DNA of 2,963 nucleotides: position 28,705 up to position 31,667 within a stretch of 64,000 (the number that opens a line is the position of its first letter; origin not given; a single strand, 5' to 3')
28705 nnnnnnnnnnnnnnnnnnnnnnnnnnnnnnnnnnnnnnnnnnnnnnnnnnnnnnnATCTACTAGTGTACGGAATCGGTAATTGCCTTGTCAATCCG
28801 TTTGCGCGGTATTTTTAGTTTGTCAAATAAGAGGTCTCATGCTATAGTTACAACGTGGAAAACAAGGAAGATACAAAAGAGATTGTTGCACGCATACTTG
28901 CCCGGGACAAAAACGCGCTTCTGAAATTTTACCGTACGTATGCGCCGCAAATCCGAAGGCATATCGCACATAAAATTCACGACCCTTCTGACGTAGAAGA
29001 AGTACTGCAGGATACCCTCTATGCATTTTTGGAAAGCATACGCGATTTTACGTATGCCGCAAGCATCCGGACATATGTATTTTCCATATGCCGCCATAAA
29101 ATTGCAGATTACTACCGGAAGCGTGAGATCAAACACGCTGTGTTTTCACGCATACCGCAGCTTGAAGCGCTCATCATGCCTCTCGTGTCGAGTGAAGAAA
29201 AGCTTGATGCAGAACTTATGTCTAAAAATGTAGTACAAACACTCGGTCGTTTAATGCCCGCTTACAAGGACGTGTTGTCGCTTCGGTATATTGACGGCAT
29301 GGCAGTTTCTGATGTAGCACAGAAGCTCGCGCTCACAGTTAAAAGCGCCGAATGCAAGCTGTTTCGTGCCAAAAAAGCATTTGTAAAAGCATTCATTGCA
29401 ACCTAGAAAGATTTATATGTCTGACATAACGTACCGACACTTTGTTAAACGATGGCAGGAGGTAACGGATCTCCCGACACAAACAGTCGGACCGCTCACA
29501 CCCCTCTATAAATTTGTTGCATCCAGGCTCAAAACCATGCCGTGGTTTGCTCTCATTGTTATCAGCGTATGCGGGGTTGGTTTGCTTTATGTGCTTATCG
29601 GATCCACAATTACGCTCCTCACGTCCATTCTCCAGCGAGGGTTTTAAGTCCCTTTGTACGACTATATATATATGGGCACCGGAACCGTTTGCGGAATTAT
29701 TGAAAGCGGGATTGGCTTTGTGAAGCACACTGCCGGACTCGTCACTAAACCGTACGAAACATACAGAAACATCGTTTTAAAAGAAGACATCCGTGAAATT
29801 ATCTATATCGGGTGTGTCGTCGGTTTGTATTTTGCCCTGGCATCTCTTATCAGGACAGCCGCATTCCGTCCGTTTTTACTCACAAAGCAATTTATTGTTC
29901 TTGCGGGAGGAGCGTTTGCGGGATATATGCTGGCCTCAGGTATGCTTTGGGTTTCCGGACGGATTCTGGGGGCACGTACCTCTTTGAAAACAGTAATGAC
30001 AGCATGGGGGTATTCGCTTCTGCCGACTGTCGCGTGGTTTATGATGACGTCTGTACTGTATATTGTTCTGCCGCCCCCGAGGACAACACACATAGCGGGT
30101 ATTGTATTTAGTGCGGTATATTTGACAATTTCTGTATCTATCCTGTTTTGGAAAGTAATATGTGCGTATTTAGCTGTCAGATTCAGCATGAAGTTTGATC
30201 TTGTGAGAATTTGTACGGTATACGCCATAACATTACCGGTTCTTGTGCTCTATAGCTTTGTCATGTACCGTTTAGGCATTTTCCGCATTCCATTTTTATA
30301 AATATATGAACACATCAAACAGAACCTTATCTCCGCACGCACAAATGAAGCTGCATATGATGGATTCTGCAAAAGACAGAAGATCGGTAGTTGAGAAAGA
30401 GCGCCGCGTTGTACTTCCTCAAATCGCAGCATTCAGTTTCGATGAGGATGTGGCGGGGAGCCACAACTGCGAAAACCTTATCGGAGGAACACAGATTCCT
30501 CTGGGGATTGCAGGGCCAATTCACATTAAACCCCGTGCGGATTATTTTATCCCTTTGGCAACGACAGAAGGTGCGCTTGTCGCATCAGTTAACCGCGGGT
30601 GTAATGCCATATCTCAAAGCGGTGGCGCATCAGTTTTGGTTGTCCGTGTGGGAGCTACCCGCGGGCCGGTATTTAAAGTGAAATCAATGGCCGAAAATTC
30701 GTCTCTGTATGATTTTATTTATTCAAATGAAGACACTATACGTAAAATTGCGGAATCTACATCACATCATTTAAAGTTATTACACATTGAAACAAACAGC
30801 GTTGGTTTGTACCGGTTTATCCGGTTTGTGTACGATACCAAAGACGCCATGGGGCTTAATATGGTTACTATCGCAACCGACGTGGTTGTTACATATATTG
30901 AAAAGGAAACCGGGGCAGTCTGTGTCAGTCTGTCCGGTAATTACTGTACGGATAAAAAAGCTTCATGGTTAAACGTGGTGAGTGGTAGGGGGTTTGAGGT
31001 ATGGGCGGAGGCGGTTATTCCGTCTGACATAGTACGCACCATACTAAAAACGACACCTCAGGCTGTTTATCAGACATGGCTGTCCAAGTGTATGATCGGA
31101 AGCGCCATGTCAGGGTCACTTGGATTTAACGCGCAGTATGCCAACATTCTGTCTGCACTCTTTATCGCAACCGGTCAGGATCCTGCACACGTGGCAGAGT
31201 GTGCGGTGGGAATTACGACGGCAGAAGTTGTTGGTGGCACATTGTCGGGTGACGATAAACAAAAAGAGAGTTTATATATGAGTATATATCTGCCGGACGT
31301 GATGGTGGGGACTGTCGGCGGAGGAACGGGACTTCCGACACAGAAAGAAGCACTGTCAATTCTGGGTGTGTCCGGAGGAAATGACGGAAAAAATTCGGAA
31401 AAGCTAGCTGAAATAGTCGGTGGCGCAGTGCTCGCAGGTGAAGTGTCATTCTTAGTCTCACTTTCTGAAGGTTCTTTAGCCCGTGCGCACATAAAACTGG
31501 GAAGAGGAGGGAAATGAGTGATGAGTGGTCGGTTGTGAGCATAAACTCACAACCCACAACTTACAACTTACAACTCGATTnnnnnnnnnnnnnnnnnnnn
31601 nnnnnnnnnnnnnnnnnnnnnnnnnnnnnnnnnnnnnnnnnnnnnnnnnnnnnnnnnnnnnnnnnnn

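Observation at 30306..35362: Archaeal-type upper mevalonate module (HMGR-HMGS-thiolase-DUF35) plus idi and uppS in a bacterial origin region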

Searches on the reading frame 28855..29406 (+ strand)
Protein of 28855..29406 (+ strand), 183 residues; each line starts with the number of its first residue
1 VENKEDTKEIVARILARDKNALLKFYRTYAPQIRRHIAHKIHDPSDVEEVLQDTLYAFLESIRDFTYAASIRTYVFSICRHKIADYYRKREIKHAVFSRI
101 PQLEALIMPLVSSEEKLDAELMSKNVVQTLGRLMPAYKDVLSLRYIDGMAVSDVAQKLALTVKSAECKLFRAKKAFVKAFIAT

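Call 3: search_protein_families(library=pfam, proteins=[window:28855-29406:+], max_evalue=0.01)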
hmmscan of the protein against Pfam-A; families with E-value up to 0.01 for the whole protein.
window:28855-29406:+ (183 aa): 3 families
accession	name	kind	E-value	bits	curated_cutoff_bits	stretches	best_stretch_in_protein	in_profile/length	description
PF04542.20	Sigma70_r2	-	7.3e-11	42.1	24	1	25-90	1-68/71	Sigma-70 region 2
PF08281.18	Sigma70_r4_2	-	6.5e-08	32.5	25.7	1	126-175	4-53/54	Sigma-70, region 4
PF07638.17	Sigma70_ECF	-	0.0054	17.1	21.1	0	115-169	118-172/185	ECF sigma factor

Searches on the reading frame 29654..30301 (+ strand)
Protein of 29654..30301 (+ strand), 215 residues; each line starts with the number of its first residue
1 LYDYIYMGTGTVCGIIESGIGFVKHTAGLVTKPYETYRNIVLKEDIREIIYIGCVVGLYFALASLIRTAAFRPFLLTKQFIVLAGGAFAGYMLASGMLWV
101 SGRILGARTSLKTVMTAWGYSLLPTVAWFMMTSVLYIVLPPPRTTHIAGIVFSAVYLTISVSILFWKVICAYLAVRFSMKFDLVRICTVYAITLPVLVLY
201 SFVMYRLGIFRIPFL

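Call 3: search_protein_families(library=pfam, proteins=[window:29654-30301:+], max_evalue=0.01)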
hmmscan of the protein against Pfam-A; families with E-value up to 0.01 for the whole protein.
window:29654-30301:+ (215 aa): 1 family
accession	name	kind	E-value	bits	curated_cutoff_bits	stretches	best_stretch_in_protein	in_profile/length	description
PF04893.22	Yip1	-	9.7e-12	45.5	28.6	1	28-203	2-171/173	Yip1 domain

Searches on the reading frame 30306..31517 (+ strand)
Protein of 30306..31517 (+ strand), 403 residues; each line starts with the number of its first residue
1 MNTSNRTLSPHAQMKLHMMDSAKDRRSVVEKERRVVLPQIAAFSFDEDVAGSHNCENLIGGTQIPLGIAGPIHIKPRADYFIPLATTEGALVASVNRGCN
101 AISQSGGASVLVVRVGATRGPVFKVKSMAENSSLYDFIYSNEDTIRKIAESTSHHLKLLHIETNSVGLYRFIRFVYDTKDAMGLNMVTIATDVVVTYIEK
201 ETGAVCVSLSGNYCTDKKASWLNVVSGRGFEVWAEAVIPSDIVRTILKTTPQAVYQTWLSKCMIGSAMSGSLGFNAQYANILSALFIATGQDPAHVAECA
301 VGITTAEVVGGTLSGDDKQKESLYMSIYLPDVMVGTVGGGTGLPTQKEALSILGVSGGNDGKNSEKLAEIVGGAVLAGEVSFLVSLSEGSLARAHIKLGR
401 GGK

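Call 3: search_protein_families(library=pfam, proteins=[window:30306-31517:+], max_evalue=0.01)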
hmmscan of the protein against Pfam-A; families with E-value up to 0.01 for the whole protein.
window:30306-31517:+ (403 aa): 1 family
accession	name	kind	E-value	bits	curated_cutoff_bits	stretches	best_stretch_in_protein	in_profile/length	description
PF00368.23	HMG-CoA_red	-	1.5e-116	389.9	27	1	22-400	2-368/368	Hydroxymethylglutaryl-coenzyme A reductase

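Call 5: search_protein_families(library=ncbifam, proteins=[window:30306-31517:+], max_evalue=0.001)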
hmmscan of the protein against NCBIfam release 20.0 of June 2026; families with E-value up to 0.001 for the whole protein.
window:30306-31517:+ (403 aa): 3 families
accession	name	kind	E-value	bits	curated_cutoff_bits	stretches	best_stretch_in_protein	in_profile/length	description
TIGR00533.1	HMG_CoA_R_NADP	equivalog_domain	2.2e-124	415.5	441.8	1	16-400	24-402/402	hydroxymethylglutaryl-CoA reductase (NADPH)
TIGR00920.1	2A060605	subfamily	5.7e-96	322.6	778.35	1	37-400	507-869/887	hydroxymethylglutaryl-CoA reductase (NADPH)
TIGR00532.1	HMG_CoA_R_NAD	equivalog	2.6e-16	59.9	259.95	1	44-398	57-393/395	hydroxymethylglutaryl-CoA reductase, degradative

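Call 31: list_cluster_members(proteins=[P0002, window:30306-31517:+, window:34661-35362:+, window:34100-34657:+, window:33803-33997:+, window:31581-32627:+])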
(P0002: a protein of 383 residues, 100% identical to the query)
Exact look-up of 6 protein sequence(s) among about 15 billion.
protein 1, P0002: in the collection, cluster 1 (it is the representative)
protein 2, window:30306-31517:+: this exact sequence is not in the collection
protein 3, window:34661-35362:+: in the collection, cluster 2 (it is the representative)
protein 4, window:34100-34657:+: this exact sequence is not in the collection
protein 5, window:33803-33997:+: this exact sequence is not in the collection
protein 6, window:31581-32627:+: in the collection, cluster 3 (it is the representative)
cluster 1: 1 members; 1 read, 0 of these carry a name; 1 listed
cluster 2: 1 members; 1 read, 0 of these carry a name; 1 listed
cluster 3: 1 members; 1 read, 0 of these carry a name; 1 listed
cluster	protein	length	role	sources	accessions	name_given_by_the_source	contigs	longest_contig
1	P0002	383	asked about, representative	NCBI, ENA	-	-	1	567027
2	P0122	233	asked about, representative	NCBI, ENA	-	-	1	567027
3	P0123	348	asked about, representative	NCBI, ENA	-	-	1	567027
